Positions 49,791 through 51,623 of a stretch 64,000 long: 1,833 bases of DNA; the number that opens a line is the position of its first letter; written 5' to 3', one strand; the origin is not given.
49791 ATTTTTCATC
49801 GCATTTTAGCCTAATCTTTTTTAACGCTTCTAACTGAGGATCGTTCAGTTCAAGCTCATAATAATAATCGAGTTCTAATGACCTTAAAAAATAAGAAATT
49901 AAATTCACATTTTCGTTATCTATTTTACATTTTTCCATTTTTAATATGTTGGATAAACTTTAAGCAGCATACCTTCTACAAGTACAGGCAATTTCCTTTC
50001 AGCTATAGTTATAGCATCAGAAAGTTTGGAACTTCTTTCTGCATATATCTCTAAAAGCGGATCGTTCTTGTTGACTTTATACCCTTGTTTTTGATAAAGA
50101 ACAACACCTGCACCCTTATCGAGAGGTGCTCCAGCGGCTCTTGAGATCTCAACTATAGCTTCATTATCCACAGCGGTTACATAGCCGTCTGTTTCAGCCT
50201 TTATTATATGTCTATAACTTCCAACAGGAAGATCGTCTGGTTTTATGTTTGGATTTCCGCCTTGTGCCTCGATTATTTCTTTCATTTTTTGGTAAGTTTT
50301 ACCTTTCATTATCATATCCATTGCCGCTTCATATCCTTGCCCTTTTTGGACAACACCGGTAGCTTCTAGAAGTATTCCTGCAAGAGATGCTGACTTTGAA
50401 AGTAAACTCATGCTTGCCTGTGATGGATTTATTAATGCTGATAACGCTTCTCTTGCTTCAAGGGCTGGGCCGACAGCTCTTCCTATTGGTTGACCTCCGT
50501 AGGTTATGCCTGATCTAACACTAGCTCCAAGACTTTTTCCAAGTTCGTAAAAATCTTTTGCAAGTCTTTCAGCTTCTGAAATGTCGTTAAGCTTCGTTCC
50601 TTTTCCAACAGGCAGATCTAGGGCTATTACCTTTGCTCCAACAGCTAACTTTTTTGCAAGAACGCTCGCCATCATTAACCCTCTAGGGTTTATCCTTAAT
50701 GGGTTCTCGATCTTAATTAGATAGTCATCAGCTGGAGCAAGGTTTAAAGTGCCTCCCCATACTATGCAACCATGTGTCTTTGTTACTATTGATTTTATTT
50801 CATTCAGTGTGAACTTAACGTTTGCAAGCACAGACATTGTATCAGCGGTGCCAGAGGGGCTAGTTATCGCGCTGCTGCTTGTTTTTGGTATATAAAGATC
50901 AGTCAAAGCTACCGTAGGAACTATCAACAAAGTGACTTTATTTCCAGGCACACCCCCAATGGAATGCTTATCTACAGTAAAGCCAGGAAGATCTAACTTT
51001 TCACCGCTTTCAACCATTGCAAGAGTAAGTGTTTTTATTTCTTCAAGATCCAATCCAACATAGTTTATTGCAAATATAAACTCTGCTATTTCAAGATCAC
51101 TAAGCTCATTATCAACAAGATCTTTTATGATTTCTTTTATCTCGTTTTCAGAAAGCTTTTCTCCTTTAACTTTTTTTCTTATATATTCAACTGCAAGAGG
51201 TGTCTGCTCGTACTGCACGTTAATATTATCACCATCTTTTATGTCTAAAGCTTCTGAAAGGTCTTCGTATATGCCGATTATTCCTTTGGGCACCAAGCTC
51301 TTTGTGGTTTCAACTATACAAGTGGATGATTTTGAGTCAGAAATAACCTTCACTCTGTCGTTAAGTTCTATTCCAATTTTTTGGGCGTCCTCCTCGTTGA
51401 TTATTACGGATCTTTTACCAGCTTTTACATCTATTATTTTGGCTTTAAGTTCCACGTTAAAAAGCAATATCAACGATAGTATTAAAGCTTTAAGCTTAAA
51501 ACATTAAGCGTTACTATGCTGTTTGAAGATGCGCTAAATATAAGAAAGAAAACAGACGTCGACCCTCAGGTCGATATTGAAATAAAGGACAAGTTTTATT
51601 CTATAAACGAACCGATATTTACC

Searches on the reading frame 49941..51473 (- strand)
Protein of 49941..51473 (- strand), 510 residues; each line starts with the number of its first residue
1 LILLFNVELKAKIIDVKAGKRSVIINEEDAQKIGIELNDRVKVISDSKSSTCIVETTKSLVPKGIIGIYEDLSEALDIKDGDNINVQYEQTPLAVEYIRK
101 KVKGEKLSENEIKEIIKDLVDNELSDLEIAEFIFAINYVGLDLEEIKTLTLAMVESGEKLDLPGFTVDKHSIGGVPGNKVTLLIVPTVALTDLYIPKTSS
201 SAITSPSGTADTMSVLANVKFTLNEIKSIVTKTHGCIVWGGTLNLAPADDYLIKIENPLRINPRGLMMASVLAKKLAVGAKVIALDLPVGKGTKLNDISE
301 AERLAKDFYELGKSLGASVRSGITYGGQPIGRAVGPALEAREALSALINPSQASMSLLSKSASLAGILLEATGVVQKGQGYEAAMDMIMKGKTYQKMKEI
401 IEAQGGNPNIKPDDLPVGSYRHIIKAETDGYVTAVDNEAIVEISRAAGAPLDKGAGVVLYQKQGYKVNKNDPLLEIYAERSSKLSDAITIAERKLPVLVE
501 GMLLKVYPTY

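Call 9: search_protein_families(library=pfam, proteins=[window:49941-51473:-], max_evalue=0.001)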
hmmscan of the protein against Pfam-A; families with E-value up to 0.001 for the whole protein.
window:49941-51473:- (510 aa): 5 families
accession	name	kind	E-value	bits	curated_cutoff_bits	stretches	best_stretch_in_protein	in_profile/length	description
PF02885.22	Glycos_trans_3N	-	1.3e-15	57.3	26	1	96-157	2-63/63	Glycosyl transferase family, helical bundle domain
PF07831.19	PYNP_C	-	3.6e-11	43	27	1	431-492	1-69/75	Pyrimidine nucleoside phosphorylase C-terminal domain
PF00591.27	Glycos_transf_3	-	1.5e-07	31.8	27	1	166-393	4-252/253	Glycosyl transferase family, a/b domain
PF01568.27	Molydop_binding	-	8.2e-07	29.5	26.8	1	20-86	28-91/110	Molydopterin dinucleotide binding domain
PF10011.15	DUF2254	-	0.0004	19.7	28.8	1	402-492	175-264/368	Predicted membrane protein (DUF2254)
